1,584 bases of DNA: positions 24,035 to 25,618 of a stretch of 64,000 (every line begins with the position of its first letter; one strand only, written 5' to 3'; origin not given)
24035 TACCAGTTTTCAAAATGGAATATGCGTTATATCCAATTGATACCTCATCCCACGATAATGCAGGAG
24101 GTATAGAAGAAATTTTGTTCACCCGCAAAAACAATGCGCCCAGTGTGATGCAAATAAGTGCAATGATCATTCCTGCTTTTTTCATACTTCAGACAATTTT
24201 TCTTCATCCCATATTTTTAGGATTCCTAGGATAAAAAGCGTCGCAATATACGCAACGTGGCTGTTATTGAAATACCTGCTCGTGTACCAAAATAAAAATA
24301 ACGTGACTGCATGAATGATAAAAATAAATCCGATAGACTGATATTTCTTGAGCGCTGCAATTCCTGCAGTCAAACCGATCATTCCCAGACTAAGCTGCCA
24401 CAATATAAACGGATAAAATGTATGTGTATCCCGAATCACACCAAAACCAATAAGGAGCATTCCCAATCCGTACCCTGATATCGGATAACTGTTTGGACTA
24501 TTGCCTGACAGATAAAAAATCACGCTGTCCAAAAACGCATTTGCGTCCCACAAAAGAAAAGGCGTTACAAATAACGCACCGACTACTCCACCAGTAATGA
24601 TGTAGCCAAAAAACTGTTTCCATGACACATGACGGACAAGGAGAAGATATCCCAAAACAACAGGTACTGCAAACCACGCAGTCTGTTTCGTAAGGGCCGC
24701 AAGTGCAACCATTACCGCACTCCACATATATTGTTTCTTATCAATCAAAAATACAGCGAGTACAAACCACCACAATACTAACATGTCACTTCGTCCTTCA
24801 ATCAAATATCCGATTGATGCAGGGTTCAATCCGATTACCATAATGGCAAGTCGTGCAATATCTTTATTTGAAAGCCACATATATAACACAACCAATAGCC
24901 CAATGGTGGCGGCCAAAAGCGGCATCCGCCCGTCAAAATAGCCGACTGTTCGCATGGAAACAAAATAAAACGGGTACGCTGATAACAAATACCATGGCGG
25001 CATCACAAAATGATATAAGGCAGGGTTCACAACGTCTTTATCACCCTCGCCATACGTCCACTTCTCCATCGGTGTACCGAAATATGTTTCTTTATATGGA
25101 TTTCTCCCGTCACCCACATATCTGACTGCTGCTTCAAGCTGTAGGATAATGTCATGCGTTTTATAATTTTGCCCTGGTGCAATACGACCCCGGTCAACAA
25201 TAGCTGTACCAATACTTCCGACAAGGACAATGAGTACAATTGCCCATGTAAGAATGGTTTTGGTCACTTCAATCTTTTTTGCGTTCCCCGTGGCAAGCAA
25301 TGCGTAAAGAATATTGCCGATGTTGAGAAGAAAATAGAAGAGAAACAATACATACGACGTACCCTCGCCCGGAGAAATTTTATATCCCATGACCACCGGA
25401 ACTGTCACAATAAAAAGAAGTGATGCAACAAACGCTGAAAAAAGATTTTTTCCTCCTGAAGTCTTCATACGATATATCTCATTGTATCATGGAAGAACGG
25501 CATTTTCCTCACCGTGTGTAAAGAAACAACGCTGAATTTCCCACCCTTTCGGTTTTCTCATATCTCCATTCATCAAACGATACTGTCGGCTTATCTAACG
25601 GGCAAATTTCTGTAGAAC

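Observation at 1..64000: About 55-kb co-directional 'glyco-island': 22 GT-C membrane proteins + 15 GT-A/GT-B enzymes + 2 flippases, with no recognisable priming phosphoglycosyltransferase or Wzy/Wzz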

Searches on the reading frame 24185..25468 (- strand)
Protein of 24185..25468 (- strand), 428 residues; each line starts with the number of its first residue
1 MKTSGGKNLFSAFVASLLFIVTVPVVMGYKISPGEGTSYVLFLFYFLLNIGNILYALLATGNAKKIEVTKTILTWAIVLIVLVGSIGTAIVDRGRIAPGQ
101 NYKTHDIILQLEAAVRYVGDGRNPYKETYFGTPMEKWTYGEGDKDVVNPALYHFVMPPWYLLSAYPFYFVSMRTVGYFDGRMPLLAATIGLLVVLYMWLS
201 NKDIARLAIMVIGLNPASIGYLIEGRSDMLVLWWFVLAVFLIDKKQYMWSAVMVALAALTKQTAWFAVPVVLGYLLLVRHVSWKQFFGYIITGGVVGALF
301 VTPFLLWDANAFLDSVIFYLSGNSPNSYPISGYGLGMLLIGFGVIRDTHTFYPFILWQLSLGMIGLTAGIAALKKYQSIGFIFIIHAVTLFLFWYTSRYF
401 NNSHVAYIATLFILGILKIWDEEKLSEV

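Call 6: search_protein_families(library=pfam, proteins=[window:24185-25468:-], max_evalue=0.01)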
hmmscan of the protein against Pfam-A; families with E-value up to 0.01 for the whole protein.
window:24185-25468:- (428 aa): 2 families
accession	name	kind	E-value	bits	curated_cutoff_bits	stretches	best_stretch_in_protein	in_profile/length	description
PF09594.16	GT87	-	1.3e-05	25.5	25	1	154-372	1-210/237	Glycosyltransferase family 87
PF13231.12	PMT_2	-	0.0013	19.4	26.1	1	230-307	84-160/160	Dolichyl-phosphate-mannose-protein mannosyltransferase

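Call 15: search_protein_families(library=ncbifam, proteins=[window:24185-25468:-], max_evalue=1)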
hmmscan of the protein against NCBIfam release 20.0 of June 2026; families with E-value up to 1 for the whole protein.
window:24185-25468:- (428 aa): 1 family
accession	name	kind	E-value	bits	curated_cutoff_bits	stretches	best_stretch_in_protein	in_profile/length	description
NF046093.1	AZOBR_p60025_fam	subfamily_domain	7.8e-07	28.6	150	1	186-293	122-227/232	AZOBR_p60025 family cell surface glycopolymer formation protein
